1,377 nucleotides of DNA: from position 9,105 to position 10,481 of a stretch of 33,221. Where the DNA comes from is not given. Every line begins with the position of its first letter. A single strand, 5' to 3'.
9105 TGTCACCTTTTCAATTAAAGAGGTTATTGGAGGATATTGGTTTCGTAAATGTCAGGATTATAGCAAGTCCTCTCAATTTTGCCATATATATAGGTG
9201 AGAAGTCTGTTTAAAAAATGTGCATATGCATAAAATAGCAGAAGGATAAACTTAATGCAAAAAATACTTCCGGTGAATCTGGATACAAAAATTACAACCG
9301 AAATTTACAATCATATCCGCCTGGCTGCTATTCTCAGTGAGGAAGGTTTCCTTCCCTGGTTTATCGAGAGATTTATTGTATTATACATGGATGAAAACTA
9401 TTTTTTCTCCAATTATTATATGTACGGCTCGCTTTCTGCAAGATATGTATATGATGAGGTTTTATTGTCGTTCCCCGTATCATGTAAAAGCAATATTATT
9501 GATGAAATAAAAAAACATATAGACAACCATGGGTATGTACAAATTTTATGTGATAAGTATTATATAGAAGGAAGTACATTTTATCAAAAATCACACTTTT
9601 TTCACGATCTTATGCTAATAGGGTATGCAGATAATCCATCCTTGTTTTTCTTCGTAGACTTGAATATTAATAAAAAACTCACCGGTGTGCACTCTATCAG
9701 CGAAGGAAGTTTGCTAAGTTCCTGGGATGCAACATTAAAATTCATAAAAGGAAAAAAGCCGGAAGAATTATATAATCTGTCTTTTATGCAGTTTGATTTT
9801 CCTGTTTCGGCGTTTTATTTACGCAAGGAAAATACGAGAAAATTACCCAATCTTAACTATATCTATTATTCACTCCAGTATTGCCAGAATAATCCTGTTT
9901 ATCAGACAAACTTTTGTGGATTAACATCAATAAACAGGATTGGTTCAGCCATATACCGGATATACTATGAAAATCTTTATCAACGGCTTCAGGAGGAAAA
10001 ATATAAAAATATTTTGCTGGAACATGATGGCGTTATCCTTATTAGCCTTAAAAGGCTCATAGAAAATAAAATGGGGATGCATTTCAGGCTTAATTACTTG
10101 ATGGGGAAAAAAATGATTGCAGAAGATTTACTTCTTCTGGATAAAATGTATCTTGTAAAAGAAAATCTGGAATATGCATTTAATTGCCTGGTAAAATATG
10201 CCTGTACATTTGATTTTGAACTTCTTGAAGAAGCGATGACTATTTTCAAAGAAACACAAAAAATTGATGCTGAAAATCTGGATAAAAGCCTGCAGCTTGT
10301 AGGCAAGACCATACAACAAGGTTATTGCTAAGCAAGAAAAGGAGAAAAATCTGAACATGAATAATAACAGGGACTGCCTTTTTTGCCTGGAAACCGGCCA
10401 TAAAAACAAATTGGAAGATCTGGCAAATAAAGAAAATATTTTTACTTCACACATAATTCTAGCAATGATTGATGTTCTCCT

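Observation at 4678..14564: Orphan hybrid locus: minimal NRPS with glycosyltransferases, a methyltransferase and a carbamoyltransferase, but no release domain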

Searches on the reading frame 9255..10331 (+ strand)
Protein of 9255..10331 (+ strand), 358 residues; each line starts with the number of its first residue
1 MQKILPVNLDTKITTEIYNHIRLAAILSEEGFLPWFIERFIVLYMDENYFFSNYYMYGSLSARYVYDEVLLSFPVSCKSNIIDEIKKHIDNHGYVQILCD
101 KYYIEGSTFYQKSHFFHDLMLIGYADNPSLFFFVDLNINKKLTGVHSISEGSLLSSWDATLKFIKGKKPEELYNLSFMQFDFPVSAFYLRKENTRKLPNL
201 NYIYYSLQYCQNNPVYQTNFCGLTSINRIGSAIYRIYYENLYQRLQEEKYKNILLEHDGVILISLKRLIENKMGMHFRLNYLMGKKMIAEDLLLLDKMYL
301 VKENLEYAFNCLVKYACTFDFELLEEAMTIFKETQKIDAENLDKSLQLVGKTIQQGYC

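Call 3: search_protein_families(library=pfam, proteins=[window:9255-10331:+], max_evalue=0.01)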
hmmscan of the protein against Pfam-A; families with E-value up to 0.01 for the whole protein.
window:9255-10331:+ (358 aa): 0 families

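Call 4: search_protein_families(library=ncbifam, proteins=[window:9255-10331:+], max_evalue=0.01)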
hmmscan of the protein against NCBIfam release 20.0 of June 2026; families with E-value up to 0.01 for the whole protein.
window:9255-10331:+ (358 aa): 0 families

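Call 9: find_encoding_contigs(protein=window:9255-10331:+, flank=10000, max_places=6)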
Protein window:9255-10331:+ (358 aa): 1 contig read that carries it; 1 place shown.
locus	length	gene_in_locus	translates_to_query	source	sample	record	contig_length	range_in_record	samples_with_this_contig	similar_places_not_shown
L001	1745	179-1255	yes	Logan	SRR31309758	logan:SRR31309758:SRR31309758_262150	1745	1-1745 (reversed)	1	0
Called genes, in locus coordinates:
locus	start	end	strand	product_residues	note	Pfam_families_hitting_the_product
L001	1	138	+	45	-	?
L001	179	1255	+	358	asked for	-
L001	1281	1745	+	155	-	?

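Call 10: find_homologous_proteins(query=window:9255-10328:+, max_evalue=0.001)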
Query window:9255-10328:+ (358 aa): 4 proteins with E <= 0.001 among 2973 candidates.
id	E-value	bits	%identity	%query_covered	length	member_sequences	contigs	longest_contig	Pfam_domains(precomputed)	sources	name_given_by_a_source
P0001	1.6e-237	805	100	100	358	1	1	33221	-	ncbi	-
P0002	2.6e-178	611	75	100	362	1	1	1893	-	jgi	-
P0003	1.2e-117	411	54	100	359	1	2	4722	-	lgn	-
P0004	3.1e-43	166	33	96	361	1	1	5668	-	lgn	-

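Call 12: find_encoding_contigs(protein=P0004, flank=10000)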
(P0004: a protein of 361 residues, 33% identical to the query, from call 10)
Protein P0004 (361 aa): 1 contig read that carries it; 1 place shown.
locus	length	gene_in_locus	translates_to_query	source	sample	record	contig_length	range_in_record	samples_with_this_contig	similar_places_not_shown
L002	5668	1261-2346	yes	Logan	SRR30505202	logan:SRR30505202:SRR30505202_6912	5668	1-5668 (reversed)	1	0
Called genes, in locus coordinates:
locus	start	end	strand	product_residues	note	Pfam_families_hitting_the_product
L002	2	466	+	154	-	?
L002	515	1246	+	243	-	PF00483:NTP_transferase, PF12804:NTP_transf_3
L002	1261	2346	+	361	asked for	-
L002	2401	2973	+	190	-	PF01947:Rv2949c-like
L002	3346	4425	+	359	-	PF01594:AI-2E_transport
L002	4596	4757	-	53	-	PF01814:Hemerythrin (weak)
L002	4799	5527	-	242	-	PF00027:cNMP_binding, PF13545:HTH_Crp_2, PF00325:Crp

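Call 13: find_encoding_contigs(protein=P0003, flank=10000)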
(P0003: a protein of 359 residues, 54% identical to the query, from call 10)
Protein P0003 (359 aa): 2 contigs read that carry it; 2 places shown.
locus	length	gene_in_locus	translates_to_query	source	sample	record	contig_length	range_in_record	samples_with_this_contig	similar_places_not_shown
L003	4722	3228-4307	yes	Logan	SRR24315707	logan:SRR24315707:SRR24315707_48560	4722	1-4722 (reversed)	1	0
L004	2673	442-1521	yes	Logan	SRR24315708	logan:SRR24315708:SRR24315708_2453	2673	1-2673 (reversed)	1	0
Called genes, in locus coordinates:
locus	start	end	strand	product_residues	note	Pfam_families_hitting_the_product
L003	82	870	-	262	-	-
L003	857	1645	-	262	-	-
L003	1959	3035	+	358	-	PF13183:Fer4_8 (faint), PF13187:Fer4_9 (weak)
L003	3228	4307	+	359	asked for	-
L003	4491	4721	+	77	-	?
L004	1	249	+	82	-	?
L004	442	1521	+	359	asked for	-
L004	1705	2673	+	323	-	?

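Call 20: search_solved_structures(query=window:9255-10328:+, max_evalue=10)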
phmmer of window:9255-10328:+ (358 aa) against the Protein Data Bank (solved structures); distinct sequences matched with E-value up to 10: 3.
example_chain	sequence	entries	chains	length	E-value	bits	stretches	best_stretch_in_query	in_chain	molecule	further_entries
8fck_F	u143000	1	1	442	0.44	12.9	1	208-293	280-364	HAUS augmin like complex subunit 6 L homeolog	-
8at3_F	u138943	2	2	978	1.4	11.3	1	208-293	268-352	HAUS augmin like complex subunit 6 L homeolog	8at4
7ziv_A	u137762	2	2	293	2.7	10.3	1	117-186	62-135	Haloalkane dehalogenase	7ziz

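Call 27: search_protein_families(library=pfam, proteins=[L004:1705-2673:+, L003:1959-3035:+, L003:82-870:-, L003:857-1645:-, L002:2-466:+, L002:515-1246:+, L002:2401-2973:+, L004:1-249:+], max_evalue=0.01)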
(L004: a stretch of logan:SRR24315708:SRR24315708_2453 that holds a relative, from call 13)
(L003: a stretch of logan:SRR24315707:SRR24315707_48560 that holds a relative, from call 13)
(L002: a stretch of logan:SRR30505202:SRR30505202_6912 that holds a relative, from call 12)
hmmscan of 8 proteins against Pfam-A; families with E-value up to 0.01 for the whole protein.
L004:1705-2673:+ (323 aa): 2 families
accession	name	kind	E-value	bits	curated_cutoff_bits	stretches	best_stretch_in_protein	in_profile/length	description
PF00501.34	AMP-binding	-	8.2e-18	64.8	29.9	1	244-323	1-81/384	AMP-binding enzyme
PF00668.25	Condensation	-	5.7e-10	38.9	30.6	1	19-223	229-455/456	Condensation domain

L003:1959-3035:+ (358 aa): 10 families
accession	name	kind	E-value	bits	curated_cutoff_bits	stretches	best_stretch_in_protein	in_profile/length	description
PF13187.11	Fer4_9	-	9.4e-07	29.2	27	1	303-348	1-50/52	4Fe-4S dicluster domain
PF13183.11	Fer4_8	-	3.6e-06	27.8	27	1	283-317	31-67/68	4Fe-4S dicluster domain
PF12838.12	Fer4_7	-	6.6e-05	23.7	27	1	303-348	1-51/52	4Fe-4S dicluster domain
PF14697.11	Fer4_21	-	0.00012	22.5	35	1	303-347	7-53/59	4Fe-4S dicluster domain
PF13746.11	Fer4_18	-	0.00021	21.9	27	1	292-346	49-96/114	4Fe-4S dicluster domain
PF00037.32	Fer4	-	0.00038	20.6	21.1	1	335-348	8-21/24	4Fe-4S binding domain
PF13237.11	Fer4_10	-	0.0013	19.1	25.5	1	301-346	6-53/53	4Fe-4S dicluster domain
PF13484.11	Fer4_16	-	0.0021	19.2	30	0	334-353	1-20/66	4Fe-4S double cluster binding domain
PF13534.11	Fer4_17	-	0.007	17.3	22.2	0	334-347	45-58/61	4Fe-4S dicluster domain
PF12801.12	Fer4_5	-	0.0079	16.6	22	1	261-298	9-46/48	4Fe-4S binding domain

L003:82-870:- (262 aa): 0 families

L003:857-1645:- (262 aa): 0 families

L002:2-466:+ (154 aa): 2 families
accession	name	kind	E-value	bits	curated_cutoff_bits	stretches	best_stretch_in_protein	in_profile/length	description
PF08241.18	Methyltransf_11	-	0.00028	21.9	21.2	1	2-32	62-93/95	Methyltransferase domain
PF08242.18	Methyltransf_12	-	0.0094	17.1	30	0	2-32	67-98/98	Methyltransferase domain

L002:515-1246:+ (243 aa): 3 families
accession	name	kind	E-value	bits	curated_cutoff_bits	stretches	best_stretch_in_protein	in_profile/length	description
PF12804.13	NTP_transf_3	-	4.2e-15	56.7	27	1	3-120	1-120/160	MobA-like NTP transferase domain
PF00483.29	NTP_transferase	-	8.9e-08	32.4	21.2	1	2-114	1-124/245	Nucleotidyl transferase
PF01128.25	IspD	-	0.00026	21.3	27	1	2-51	2-49/221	2-C-methyl-D-erythritol 4-phosphate cytidylyltransferase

L002:2401-2973:+ (190 aa): 1 family
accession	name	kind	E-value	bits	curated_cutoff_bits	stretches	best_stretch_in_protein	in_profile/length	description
PF01947.21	Rv2949c-like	-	6.1e-19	68.9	22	1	41-187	1-143/149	Chorismate pyruvate-lyase Rv2949c-like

L004:1-249:+ (82 aa): 14 families
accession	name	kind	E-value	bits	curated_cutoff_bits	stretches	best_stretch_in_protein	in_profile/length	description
PF13187.11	Fer4_9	-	5.3e-08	33.2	27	1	27-72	1-50/52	4Fe-4S dicluster domain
PF13183.11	Fer4_8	-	6.8e-08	33.4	27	2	10-41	34-67/68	4Fe-4S dicluster domain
PF12838.12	Fer4_7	-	1e-07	32.8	27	2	27-72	1-51/52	4Fe-4S dicluster domain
PF13237.11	Fer4_10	-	3.1e-07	30.6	25.5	1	24-70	5-53/53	4Fe-4S dicluster domain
PF14697.11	Fer4_21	-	6.6e-07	29.8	35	1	27-71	7-53/59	4Fe-4S dicluster domain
PF00037.32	Fer4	-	8e-06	25.9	21.1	1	59-73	8-22/24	4Fe-4S binding domain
PF13534.11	Fer4_17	-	2.1e-05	25.4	22.2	0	57-71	44-58/61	4Fe-4S dicluster domain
PF13484.11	Fer4_16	-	0.00014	23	30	1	58-77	1-20/66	4Fe-4S double cluster binding domain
PF13746.11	Fer4_18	-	0.00026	21.6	27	1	15-70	48-96/114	4Fe-4S dicluster domain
PF12797.12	Fer4_2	-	0.00028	21.1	24.5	1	59-71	10-22/22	4Fe-4S binding domain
PF12798.12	Fer4_3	-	0.0018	19.4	27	0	59-72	1-14/15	4Fe-4S binding domain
PF12837.12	Fer4_6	-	0.0021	18.4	25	1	59-72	9-22/24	4Fe-4S binding domain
PF25160.1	LdpA_Fe-S-bd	-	0.0033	17.6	27.6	1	52-76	21-45/49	LdpA Fe-S cluster-binding domain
PF17179.9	Fer4_22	-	0.0048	18.2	27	0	54-71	76-93/95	4Fe-4S dicluster domain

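Call 28: find_encoding_contigs(protein=P0002, flank=10000)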
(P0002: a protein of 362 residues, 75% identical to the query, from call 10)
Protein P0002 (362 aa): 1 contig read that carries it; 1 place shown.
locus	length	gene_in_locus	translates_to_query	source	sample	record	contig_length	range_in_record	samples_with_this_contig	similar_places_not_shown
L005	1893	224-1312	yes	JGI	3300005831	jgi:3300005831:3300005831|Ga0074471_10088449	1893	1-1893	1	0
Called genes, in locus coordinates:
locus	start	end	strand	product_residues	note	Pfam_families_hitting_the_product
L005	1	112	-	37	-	?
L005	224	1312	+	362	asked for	-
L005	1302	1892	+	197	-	?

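Call 29: predict_structure(alignment_id=A1)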
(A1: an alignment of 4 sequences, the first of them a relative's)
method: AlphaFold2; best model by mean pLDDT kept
length: 358 residues; sequences in the alignment: 4
mean_pLDDT: 43.4   pTM: 0.37
mean pLDDT of the five models: 43.4, 43.1, 41.1, 40.5, 33.3
residues with pLDDT >= 90: 0; 70-90: 44; 50-70: 93; < 50: 221
segments of 3 or more residues with pLDDT < 50: 1-80, 95-122, 134-145, 163-239, 246-259, 353-358
pLDDT, mean of each block of 10 residues (from residue 1): 23 29 32 26 21 19 21 29 55 46 28 30 52 48 51 54 43 30 25 25 28 24 22 41 49 40 56 60 67 86 78 62 78 76 64 45
secondary structure, 60 per line:
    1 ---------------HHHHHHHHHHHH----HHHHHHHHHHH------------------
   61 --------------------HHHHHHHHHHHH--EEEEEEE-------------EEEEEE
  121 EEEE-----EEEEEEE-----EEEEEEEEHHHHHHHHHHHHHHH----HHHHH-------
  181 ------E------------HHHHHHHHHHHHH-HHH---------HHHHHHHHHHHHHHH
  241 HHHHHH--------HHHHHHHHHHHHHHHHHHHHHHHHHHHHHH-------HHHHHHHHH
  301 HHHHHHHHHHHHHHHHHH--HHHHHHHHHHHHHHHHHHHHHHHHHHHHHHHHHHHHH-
elements in order: H16-27 H32-42 H81-92 E95-101 E115-124 E130-136 E142-149 H150-164 H169-173 H200-212 H226-246 H255-284 H292-318 H321-357

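Call 30: search_protein_representatives(alignment_id=A1)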
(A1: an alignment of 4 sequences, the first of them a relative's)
Query: 4 sequences, 362 profile positions. Proteins with E-value up to 0.001 (for the whole library): 1292; up to 1e-10: 173; up to 1e-30: 41. The best 150 are listed.
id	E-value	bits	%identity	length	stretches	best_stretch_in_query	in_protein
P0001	2.2e-191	652.2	-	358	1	1-358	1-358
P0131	4.3e-98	345.3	-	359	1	1-357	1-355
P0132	2.1e-96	339.7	-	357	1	1-357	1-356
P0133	2.9e-92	326.1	-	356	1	1-353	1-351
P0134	7.3e-86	305.1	-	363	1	1-351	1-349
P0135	4.6e-85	302.4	-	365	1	2-357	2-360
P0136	9.5e-84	298.1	-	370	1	2-357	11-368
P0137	5.2e-83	295.7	-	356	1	1-358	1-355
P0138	1.1e-80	288.0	-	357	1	1-357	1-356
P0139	2.7e-75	270.3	-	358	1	3-357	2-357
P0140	1.2e-70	254.9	-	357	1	1-353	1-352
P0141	2.7e-66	240.7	-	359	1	1-348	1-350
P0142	5.6e-64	233.1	-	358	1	1-350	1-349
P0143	4.2e-62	226.9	-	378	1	1-358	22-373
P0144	9.0e-61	222.5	-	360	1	1-351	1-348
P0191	4.6e-19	85.3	-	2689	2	5-332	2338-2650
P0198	1.1e-16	77.4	-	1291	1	1-350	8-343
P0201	5.6e-16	75.1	-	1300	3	2-169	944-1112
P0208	7.4e-15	71.4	-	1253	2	3-159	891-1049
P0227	4.7e-13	65.5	-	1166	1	3-144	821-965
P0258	6.4e-12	61.8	-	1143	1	5-158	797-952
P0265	1.1e-11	61.0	-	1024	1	3-169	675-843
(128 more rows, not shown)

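Call 32: search_protein_families(library=pfam, proteins=[P0191, P0198, P0201, P0208, P0227, P0258, P0265], max_evalue=0.001)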
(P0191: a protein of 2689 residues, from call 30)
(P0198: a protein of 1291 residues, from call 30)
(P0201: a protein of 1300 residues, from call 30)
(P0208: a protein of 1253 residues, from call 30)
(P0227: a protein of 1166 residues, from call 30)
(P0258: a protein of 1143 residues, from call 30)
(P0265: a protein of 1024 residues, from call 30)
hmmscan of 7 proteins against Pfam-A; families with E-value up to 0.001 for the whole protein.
P0191 (2689 aa): 10 families
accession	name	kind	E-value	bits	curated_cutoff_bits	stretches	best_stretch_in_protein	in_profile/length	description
PF00668.25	Condensation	-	1.4e-126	423.3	30.6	1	787-1222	2-453/456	Condensation domain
PF00501.34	AMP-binding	-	1.1e-78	265.1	29.9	1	1245-1597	1-383/384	AMP-binding enzyme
PF00109.32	ketoacyl-synt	-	1.1e-69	235.3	20.8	1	28-278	2-252/252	Beta-ketoacyl synthase, N-terminal domain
PF02801.28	Ketoacyl-synt_C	-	2.6e-44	150.5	20.8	1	286-403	1-118/119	Beta-ketoacyl synthase, C-terminal domain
PF00550.31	PP-binding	-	7.8e-31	106.6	20.8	2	1778-1842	1-67/67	Phosphopantetheine attachment site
PF22621.2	CurL-like_PKS_C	-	7.3e-20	71.1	27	1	468-529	1-62/64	CurL-like, PKS C-terminal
PF16197.11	KAsynt_C_assoc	-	3.6e-15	56.8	33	1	406-511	1-104/111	Ketoacyl-synthetase C-terminal extension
PF13193.12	AMP-binding_C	-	1.7e-11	45.3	24.5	1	1677-1750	1-76/76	AMP-binding enzyme C-terminal domain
PF22336.2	RhiE-like_linker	-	2.4e-08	34.3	27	1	472-536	2-65/67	RhiE-like, KS-MAT linker domain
PF14399.12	BtrH_N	-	3.7e-06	27.6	29.7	0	1972-2027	72-128/134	Butirosin biosynthesis protein H, N-terminal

P0198 (1291 aa): 3 families
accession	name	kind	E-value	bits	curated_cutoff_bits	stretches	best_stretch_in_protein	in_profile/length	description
PF02638.21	GHL10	-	2.9e-19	69.7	27.9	1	829-1101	3-267/311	Glycosyl hydrolase-like 10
PF01522.26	Polysacc_deac_1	-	3.1e-17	63.1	23.1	1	426-561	3-123/124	Polysaccharide deacetylase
PF14883.12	GHL13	-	0.00048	19.7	27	0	840-1098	16-261/324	Hypothetical glycosyl hydrolase family 13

P0201 (1300 aa): 6 families
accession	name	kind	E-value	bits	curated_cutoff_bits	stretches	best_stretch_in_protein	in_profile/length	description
PF08659.16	KR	-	3.4e-41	141.6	22.6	1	202-401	1-178/180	KR domain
PF00550.31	PP-binding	-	2.5e-17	63.3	20.8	1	490-551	2-66/67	Phosphopantetheine attachment site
PF21394.3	Beta-ketacyl_N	-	1.1e-10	41.9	26.9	1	11-149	25-158/170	Beta-ketoacyl synthase-like, N-terminal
PF13561.12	adh_short_C2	-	1.2e-06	28.7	27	1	265-341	38-111/236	Enoyl-(Acyl carrier protein) reductase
PF00106.31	adh_short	-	3e-06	27.3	26.6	1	265-383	43-161/195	short chain dehydrogenase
PF14399.12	BtrH_N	-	0.00027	21.6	29.7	0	1001-1074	51-127/134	Butirosin biosynthesis protein H, N-terminal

P0208 (1253 aa): 4 families
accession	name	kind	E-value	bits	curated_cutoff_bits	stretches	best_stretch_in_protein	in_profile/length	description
PF00501.34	AMP-binding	-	5.6e-87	292.5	29.9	1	272-620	1-384/384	AMP-binding enzyme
PF00668.25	Condensation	-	7.3e-26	91.3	30.6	1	8-252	182-456/456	Condensation domain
PF00550.31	PP-binding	-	4.4e-11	43.3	20.8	1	789-849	2-65/67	Phosphopantetheine attachment site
PF13193.12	AMP-binding_C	-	6e-09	37.1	24.5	1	687-760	1-76/76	AMP-binding enzyme C-terminal domain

P0227 (1166 aa): 6 families
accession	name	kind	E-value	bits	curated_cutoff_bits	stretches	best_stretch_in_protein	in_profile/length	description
PF08659.16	KR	-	1e-41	143.3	22.6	1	426-621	1-178/180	KR domain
PF21394.3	Beta-ketacyl_N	-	1.1e-19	71.1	26.9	1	199-364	3-157/170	Beta-ketoacyl synthase-like, N-terminal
PF00106.31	adh_short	-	6.7e-12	45.7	26.6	1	487-617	41-175/195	short chain dehydrogenase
PF00550.31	PP-binding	-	2e-11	44.4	20.8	1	716-776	2-65/67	Phosphopantetheine attachment site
PF13561.12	adh_short_C2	-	1.3e-07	31.9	27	1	486-617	35-169/236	Enoyl-(Acyl carrier protein) reductase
PF14399.12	BtrH_N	-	0.00069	20.3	29.7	0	904-952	80-129/134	Butirosin biosynthesis protein H, N-terminal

P0258 (1143 aa): 8 families
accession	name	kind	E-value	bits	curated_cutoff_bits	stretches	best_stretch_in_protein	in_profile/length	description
PF00109.32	ketoacyl-synt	-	1.7e-73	247.8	20.8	1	28-275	3-252/252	Beta-ketoacyl synthase, N-terminal domain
PF02801.28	Ketoacyl-synt_C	-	3.1e-46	156.7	20.8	1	283-400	1-118/119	Beta-ketoacyl synthase, C-terminal domain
PF22621.2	CurL-like_PKS_C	-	1e-24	86.7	27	1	466-528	1-63/64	CurL-like, PKS C-terminal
PF16197.11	KAsynt_C_assoc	-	8.1e-17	62.1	33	1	403-512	1-107/111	Ketoacyl-synthetase C-terminal extension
PF22336.2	RhiE-like_linker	-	8.8e-15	54.9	27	1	470-530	2-61/67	RhiE-like, KS-MAT linker domain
PF00550.31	PP-binding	-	7.9e-11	42.5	20.8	1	688-748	2-65/67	Phosphopantetheine attachment site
PF14399.12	BtrH_N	-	2e-05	25.3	29.7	1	872-924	74-127/134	Butirosin biosynthesis protein H, N-terminal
PF00108.29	Thiolase_N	-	4.8e-05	23.3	26.4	1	167-224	51-110/260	Thiolase, N-terminal domain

P0265 (1024 aa): 3 families
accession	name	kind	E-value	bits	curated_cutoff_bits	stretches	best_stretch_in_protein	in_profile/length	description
PF00550.31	PP-binding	-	8.4e-16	58.4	20.8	1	231-290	3-65/67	Phosphopantetheine attachment site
PF00501.34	AMP-binding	-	1.1e-13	51.2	29.9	1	2-68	316-384/384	AMP-binding enzyme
PF13193.12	AMP-binding_C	-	1.6e-13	51.8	24.5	1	127-200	1-76/76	AMP-binding enzyme C-terminal domain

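Call 36: find_homologous_proteins(query=A2, max_evalue=0.001)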
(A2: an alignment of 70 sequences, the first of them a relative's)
Query A2 (70 sequences) (358 aa, profile of the alignment): 5 proteins with E <= 0.001 among 6473 candidates.
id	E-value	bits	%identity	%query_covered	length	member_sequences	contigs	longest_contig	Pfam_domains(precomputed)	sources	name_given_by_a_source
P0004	3.4e-115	403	33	96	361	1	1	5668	-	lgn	-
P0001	1.4e-104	368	100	100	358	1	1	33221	-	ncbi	-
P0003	1.2e-101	358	54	100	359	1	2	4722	-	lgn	-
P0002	2.9e-101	357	75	100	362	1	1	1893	-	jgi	-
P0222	7.7e-72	260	20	99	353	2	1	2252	-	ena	-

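Call 38: search_protein_families(library=pfam, alignment_id=A2, max_evalue=1)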
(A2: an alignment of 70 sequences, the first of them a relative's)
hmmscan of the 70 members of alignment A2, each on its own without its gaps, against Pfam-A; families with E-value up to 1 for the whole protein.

A. member 1, P0001 (358 aa): 0 families

B. families by the number of members that match (of 70 scanned): 43 families (the first 25 are shown)
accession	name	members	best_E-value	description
PF14399.12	BtrH_N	33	2.1e-10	Butirosin biosynthesis protein H, N-terminal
PF13529.12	Peptidase_C39_2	17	0.00031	Peptidase_C39 like family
PF08893.15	DUF1839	4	0.013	Domain of unknown function (DUF1839)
PF22215.1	MLKL_N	2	0.014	Mixed lineage kinase domain-like N-terminal domain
PF01724.21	DUF29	1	0.0025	Domain of unknown function DUF29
PF01610.23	DDE_Tnp_ISL3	1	0.0033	Transposase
PF03270.18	DUF269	1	0.004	Protein of unknown function, DUF269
PF09870.14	DUF2097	1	0.0047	Uncharacterized protein conserved in archaea (DUF2097)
PF20683.2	DUF6819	1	0.0098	Domain of unknown function (DUF6819)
PF05427.16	FIBP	1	0.014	Acidic fibroblast growth factor binding (FIBP)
PF02237.23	BPL_C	1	0.015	Biotin protein ligase C terminal domain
PF08245.18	Mur_ligase_M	1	0.018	Mur ligase middle domain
PF18215.6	Rtt106_N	1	0.022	Histone chaperone Rtt106 N-terminal domain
PF02138.23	Beach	1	0.035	Beige/BEACH domain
PF19227.5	Salyut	1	0.035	Salyut domain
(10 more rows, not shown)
